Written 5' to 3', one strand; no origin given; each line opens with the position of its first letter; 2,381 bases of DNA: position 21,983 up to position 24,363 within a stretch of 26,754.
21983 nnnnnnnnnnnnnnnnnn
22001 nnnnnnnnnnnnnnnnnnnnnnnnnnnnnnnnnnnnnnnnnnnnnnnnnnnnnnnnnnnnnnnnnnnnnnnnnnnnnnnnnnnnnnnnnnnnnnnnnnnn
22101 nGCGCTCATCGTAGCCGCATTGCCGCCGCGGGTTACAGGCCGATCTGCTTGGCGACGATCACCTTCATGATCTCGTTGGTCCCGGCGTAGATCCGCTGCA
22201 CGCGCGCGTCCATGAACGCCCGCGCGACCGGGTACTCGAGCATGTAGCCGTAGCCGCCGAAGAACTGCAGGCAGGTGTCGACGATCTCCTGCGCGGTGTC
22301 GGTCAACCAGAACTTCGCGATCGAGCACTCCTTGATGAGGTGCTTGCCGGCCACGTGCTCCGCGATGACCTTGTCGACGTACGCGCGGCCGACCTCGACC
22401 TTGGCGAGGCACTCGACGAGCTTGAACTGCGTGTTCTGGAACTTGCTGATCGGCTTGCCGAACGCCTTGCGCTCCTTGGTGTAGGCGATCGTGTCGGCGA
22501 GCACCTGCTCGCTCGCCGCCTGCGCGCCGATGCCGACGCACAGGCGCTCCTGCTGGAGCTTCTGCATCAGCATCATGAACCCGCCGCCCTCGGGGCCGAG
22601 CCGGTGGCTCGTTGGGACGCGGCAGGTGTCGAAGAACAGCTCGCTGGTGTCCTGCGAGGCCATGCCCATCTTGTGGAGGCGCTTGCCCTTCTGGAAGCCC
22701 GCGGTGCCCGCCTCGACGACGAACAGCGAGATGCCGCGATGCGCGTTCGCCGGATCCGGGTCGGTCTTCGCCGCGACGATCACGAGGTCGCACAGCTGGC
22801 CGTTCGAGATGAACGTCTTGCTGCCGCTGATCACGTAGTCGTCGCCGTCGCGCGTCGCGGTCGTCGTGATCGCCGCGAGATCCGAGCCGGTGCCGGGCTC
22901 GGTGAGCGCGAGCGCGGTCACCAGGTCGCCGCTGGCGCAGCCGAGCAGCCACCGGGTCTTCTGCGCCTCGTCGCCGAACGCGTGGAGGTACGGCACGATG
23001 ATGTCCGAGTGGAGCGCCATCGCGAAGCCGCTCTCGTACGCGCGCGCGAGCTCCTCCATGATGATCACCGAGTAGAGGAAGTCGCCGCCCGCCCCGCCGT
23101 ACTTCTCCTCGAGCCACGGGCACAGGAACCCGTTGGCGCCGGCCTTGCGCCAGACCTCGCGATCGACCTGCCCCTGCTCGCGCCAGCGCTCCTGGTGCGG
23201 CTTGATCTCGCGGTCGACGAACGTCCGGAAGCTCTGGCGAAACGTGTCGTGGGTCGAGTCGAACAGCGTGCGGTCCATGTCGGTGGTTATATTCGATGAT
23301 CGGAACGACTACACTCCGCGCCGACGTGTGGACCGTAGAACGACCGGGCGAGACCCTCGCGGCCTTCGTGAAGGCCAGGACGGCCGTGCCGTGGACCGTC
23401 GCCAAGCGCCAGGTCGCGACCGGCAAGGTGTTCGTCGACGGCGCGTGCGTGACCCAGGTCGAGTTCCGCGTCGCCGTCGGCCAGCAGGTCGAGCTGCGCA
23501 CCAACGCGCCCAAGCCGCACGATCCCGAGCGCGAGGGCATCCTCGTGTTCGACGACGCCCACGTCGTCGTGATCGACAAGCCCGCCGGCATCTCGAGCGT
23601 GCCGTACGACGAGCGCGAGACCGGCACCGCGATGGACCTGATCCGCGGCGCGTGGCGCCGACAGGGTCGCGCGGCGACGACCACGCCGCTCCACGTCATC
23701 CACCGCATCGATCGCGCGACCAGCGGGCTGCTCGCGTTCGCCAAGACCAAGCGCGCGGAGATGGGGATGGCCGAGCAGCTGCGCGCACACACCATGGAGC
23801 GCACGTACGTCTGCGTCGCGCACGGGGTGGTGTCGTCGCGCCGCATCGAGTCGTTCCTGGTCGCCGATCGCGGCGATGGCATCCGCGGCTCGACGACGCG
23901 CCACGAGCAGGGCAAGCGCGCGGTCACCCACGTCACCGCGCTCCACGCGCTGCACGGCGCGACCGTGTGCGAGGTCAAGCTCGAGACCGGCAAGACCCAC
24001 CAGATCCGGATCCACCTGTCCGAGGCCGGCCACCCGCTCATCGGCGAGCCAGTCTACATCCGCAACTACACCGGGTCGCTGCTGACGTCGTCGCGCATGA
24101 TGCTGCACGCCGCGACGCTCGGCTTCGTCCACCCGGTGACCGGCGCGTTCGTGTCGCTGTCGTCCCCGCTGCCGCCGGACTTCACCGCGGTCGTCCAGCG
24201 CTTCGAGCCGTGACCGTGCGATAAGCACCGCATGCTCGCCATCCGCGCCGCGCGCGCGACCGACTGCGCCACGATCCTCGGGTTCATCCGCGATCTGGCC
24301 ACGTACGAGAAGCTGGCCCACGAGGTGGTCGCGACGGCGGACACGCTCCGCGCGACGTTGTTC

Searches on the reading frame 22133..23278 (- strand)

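Call 36: search_protein_families(library=pfam, proteins=[window:22133-23278:-], max_evalue=0.001)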
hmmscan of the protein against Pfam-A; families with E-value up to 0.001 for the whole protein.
window:22133-23278:- (381 aa): 5 families
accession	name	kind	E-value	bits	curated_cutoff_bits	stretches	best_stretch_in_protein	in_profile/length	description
PF00441.29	Acyl-CoA_dh_1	-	1.4e-42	145.8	22.4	1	231-379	1-149/150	Acyl-CoA dehydrogenase, C-terminal domain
PF02771.21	Acyl-CoA_dh_N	-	5e-33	114.3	22.9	1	9-118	3-113/113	Acyl-CoA dehydrogenase, N-terminal domain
PF02770.24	Acyl-CoA_dh_M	-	4.9e-27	94.4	33.3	1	122-219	1-97/97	Acyl-CoA dehydrogenase, middle domain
PF08028.16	Acyl-CoA_dh_2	-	2.5e-14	54.1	22.7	1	256-368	11-133/134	Acyl-CoA dehydrogenase, C-terminal domain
PF22924.1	ACOX_C_alpha1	-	1.2e-06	28.8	27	1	313-377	102-166/169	Acyl-CoA oxidase, C-alpha1 domain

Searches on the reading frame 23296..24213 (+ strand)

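Call 36: search_protein_families(library=pfam, proteins=[window:23296-24213:+], max_evalue=0.001)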
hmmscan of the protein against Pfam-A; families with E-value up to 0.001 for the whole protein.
window:23296-24213:+ (305 aa): 1 family
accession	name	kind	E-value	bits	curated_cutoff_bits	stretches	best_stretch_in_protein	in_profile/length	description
PF00849.27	PseudoU_synth_2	-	5.2e-27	95.4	26.8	1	89-242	1-151/152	RNA pseudouridylate synthase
